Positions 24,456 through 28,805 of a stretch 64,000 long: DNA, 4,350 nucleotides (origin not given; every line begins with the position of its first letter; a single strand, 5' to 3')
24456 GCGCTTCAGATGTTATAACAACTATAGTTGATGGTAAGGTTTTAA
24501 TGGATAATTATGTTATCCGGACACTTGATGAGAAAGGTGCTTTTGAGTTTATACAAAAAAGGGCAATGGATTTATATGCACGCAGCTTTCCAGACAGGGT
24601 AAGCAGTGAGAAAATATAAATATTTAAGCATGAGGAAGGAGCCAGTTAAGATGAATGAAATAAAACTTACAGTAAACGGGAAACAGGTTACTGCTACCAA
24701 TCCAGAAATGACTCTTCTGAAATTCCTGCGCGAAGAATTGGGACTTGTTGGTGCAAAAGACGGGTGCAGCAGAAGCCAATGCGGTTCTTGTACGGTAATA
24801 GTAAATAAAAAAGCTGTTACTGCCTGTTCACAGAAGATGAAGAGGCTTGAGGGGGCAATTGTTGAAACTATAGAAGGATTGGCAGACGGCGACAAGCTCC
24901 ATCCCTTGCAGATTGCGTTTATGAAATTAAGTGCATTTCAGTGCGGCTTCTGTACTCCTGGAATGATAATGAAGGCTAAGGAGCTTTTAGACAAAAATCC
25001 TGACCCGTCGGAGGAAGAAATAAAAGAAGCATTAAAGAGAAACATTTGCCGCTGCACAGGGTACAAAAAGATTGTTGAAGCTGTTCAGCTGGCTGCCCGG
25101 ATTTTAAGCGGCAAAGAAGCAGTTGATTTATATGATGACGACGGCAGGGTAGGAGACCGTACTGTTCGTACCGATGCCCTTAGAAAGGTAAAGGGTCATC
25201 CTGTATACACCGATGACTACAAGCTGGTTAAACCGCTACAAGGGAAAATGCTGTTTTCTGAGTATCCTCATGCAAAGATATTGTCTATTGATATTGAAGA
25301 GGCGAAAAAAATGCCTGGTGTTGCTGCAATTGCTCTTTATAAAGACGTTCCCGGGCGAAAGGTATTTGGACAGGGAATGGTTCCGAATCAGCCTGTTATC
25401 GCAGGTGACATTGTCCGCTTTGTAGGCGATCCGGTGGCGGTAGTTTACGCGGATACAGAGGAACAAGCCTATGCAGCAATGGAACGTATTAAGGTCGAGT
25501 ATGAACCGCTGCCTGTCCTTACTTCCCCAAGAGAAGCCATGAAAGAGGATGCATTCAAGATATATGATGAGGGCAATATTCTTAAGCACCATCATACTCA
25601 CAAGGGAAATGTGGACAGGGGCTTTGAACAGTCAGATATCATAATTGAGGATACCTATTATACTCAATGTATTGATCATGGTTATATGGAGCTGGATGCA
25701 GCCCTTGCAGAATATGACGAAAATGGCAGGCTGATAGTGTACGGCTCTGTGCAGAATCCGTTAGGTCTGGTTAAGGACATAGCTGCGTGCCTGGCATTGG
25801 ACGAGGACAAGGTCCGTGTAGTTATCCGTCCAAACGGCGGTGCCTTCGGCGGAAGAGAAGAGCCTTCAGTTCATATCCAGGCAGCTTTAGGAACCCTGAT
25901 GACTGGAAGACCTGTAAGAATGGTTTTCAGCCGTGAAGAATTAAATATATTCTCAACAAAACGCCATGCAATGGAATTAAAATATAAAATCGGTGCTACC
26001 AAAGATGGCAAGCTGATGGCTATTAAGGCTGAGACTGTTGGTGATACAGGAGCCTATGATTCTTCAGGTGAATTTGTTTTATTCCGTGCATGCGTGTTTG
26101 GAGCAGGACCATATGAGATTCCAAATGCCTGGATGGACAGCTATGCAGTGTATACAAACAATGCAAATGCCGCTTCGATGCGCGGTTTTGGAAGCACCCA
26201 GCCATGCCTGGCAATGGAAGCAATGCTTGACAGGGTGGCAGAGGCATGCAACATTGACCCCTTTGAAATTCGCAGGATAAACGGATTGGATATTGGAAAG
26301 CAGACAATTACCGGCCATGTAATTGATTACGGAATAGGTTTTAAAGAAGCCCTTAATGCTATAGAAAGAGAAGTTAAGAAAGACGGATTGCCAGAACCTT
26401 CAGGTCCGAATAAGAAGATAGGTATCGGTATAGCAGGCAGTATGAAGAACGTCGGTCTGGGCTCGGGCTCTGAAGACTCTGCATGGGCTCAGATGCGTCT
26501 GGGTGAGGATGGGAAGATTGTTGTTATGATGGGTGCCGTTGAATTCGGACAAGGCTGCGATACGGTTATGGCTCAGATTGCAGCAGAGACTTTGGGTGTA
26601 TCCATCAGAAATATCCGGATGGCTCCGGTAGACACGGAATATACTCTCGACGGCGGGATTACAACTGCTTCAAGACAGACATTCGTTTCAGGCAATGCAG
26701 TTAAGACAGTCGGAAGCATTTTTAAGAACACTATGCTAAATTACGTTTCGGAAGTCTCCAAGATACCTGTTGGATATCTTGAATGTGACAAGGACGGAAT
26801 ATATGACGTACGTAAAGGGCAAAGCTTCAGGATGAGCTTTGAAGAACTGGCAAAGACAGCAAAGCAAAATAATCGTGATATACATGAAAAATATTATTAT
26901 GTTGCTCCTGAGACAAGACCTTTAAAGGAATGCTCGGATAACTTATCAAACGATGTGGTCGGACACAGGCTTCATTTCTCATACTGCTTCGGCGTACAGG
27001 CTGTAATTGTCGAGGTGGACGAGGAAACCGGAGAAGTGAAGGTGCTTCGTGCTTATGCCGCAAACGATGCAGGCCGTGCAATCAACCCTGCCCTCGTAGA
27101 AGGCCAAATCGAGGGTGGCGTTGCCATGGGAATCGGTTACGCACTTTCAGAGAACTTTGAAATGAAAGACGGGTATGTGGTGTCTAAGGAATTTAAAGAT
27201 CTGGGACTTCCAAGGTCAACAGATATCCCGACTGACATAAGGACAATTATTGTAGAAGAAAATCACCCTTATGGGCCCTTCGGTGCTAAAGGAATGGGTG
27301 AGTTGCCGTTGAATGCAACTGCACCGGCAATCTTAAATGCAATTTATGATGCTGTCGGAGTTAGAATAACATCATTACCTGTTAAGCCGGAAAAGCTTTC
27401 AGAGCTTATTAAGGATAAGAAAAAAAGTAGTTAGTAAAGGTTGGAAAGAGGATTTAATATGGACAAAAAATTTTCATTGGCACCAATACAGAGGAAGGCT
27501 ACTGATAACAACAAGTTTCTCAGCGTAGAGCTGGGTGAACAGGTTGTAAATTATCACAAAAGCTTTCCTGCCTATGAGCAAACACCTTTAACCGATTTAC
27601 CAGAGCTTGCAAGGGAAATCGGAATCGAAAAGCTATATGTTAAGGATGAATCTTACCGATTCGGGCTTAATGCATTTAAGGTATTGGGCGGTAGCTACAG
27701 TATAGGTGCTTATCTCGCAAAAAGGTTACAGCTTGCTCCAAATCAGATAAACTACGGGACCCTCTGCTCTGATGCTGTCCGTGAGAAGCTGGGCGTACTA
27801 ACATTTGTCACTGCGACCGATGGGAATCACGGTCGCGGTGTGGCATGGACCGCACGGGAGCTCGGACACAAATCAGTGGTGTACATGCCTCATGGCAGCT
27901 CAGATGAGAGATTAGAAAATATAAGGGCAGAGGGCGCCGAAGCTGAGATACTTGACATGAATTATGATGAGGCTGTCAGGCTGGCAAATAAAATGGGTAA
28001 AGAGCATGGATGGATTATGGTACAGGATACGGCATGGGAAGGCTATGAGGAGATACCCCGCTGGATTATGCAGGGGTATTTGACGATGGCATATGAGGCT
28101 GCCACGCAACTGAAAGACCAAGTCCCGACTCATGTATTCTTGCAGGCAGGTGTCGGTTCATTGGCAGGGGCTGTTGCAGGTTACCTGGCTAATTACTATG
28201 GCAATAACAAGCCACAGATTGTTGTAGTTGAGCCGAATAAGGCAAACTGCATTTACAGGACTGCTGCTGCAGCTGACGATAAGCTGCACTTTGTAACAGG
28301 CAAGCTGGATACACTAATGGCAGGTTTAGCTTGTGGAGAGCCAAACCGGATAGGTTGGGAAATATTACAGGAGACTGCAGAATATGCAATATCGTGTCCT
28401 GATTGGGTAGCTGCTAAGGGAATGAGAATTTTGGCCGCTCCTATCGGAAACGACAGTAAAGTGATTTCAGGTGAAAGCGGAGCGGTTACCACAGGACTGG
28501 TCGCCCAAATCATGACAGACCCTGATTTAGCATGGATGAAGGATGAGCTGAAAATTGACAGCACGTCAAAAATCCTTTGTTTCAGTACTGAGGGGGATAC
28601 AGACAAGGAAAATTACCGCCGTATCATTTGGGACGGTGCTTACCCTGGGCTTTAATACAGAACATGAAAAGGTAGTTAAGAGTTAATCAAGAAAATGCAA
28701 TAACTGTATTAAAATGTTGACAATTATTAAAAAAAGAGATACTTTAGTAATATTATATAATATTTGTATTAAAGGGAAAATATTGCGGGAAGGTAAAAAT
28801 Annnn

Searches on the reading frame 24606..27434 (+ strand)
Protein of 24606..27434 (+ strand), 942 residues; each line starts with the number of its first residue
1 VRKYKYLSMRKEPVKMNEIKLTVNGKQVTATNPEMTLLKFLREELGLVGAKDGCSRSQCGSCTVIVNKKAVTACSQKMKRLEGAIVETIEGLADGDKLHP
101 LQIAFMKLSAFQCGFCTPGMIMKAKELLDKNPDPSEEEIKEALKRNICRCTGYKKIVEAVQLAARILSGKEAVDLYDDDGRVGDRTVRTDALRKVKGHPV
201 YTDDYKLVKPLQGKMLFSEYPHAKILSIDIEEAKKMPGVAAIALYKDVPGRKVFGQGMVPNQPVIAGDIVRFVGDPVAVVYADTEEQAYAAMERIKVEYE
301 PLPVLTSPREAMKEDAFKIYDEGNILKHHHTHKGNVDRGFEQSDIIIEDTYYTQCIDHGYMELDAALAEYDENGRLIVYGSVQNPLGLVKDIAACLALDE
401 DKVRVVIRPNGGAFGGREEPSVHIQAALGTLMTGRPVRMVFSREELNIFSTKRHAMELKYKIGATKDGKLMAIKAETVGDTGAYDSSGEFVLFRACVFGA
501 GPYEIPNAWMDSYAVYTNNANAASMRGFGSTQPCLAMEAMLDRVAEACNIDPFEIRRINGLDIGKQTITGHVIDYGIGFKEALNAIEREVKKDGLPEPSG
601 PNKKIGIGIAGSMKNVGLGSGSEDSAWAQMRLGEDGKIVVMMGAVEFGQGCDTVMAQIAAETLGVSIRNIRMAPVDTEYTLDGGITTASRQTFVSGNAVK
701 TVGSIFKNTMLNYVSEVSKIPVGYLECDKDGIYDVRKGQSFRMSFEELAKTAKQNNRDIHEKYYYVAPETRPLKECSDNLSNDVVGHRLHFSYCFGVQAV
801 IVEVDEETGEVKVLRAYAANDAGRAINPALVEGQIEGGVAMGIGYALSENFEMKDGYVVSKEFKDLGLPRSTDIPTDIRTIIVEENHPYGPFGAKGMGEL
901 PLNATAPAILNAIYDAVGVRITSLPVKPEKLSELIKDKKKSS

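Call 4: search_protein_families(library=pfam, proteins=[window:24606-27434:+])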
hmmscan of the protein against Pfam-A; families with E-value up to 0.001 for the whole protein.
window:24606-27434:+ (942 aa): 6 families
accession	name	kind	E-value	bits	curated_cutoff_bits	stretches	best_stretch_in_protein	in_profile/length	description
PF02738.23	MoCoBD_1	-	7.9e-73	245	27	1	322-559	6-243/244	Molybdopterin cofactor-binding domain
PF20256.3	MoCoBD_2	-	3.4e-70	237.2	27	1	599-875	20-283/283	Molybdopterin cofactor-binding domain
PF01799.25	Fer2_2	-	1.3e-32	112.1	30.3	1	88-161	1-75/75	[2Fe-2S] binding domain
PF01315.27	Ald_Xan_dh_C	-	1.4e-27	96.7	31.3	1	197-303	2-110/110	Aldehyde oxidase and xanthine dehydrogenase, a/b hammerhead domain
PF00111.32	Fer2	-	2.3e-07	31.1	21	1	22-75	2-55/77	2Fe-2S iron-sulfur cluster binding domain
PF13085.11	Fer2_3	-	5.3e-05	23.6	27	1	46-85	44-83/107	2Fe-2S iron-sulfur cluster binding domain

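Call 5: search_protein_families(library=ncbifam, proteins=[window:24606-27434:+])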
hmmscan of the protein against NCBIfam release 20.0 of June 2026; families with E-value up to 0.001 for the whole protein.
window:24606-27434:+ (942 aa): 23 families
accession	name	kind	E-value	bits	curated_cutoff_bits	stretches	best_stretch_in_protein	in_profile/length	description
TIGR03311.1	Se_dep_XDH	equivalog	6.5e-216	719.2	830.45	2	20-709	2-677/848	selenium-dependent xanthine dehydrogenase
NF045668.1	pterin_aldehy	equivalog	7.9e-191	636.4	1100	1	20-934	4-903/905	molybdopterin-dependent aldehyde oxidoreductase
TIGR03196.1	pucD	equivalog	1.1e-162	543.2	783.65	1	187-932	8-755/763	xanthine dehydrogenase subunit D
TIGR03194.1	4hydrxCoA_A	equivalog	7.8e-155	517.2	994.55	1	188-934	3-745/746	4-hydroxybenzoyl-CoA reductase subunit alpha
NF043082.1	XdhA_XDHase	equivalog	3.2e-150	501.7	780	1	182-938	1-755/758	xanthine dehydrogenase subunit XdhA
NF007426.0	PRK09970.1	equivalog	1.6e-147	492.7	916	1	181-936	5-756/761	xanthine dehydrogenase molybdenum-binding subunit XdhA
NF041018.1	glyceraldDH_alpha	equivalog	2.4e-110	370.1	790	1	182-931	3-740/741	glyceraldehyde dehydrogenase subunit alpha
TIGR03313.1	Se_sel_red_Mo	hypoth_equivalog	7.8e-104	348.2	1101.9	2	323-932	351-946/951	molybdopterin-dependent oxidoreductase Mo/Fe-S-binding subunit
TIGR02965.1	xanthine_xdhB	equivalog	1.2e-94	318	849.5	1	189-918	8-730/758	xanthine dehydrogenase molybdopterin binding subunit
TIGR02969.1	mam_aldehyde_ox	subfamily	1.9e-93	313.9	1912.3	3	182-703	576-1095/1330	aldehyde oxidase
NF040766.1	CODH_aero_grp5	exception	1e-91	308.4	950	1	182-934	5-784/785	aerobic carbon-monoxide dehydrogenase large subunit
NF041671.1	peri_hyde_PaoC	equivalog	8.2e-84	282.3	1180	2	176-684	12-508/735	aldehyde oxidoreductase molybdenum-binding subunit PaoC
TIGR02416.1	CO_dehy_Mo_lg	equivalog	2.3e-81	274.1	991.15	1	193-925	4-761/770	aerobic carbon-monoxide dehydrogenase large subunit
NF041020.1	glyceraldDH_gamma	equivalog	2.5e-50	170.2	290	1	13-167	7-162/164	glyceraldehyde dehydrogenase subunit gamma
TIGR03193.1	4hydroxCoAred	equivalog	3.2e-47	160.1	257.8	1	20-164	3-148/148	4-hydroxybenzoyl-CoA reductase subunit gamma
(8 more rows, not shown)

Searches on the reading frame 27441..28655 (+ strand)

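Call 4: search_protein_families(library=pfam, proteins=[window:27441-28655:+])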
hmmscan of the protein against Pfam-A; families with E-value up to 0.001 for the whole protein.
window:27441-28655:+ (404 aa): 1 family
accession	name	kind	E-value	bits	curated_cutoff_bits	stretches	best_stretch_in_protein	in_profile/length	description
PF00291.31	PALP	-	4.9e-50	171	35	1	43-349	3-270/295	Pyridoxal-phosphate dependent enzyme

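Call 5: search_protein_families(library=ncbifam, proteins=[window:27441-28655:+])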
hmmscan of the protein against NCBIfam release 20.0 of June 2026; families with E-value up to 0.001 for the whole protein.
window:27441-28655:+ (404 aa): 34 families (the best 25 are shown)
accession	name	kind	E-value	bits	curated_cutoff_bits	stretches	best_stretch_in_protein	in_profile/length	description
TIGR03528.1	2_3_DAP_am_ly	equivalog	2.4e-184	612.5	532.25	1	19-399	13-396/396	diaminopropionate ammonia-lyase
NF006058.0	PRK08206.1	equivalog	3.1e-172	572.6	276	1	16-401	13-398/402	diaminopropionate ammonia-lyase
TIGR01747.1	diampropi_NH3ly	subfamily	3.4e-167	556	274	1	27-398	2-376/376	diaminopropionate ammonia-lyase family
NF006390.0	PRK08639.1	equivalog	4.2e-20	72.1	421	1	121-319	75-263/418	threonine ammonia-lyase IlvA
NF004771.0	PRK06110.1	equivalog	1.7e-19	70.1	317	1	114-332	65-268/323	threonine dehydratase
NF005292.0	PRK06815.1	equivalog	1.2e-18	67.3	371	1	117-347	70-281/320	threonine/serine dehydratase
TIGR01127.1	ilvA_1Cterm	equivalog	1.5e-18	67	378.75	1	122-352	51-263/380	threonine ammonia-lyase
TIGR01124.1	ilvA_2Cterm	equivalog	2.1e-18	66.2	411.3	1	121-278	67-214/499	threonine ammonia-lyase, biosynthetic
NF006674.0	PRK09224.1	subfamily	5.7e-18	64.9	577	1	122-278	76-222/508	threonine ammonia-lyase IlvA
NF006094.0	PRK08246.1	subfamily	4.6e-17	62.4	331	1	121-280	70-215/310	serine/threonine dehydratase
NF004996.0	PRK06381.1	equivalog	1.7e-16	60.2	266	1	116-274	60-216/319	threonine synthase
TIGR02079.1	THD1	equivalog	9.7e-16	57.5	440.55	1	121-311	66-247/410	threonine ammonia-lyase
NF006050.0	PRK08197.1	equivalog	1.6e-15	56.8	303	1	114-333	123-341/406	threonine synthase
NF009130.0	PRK12483.1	subfamily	6.1e-15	54.8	801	1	122-278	88-234/521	threonine ammonia-lyase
TIGR00260.1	thrC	equivalog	3.6e-13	49.4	167.1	1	46-303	21-254/340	threonine synthase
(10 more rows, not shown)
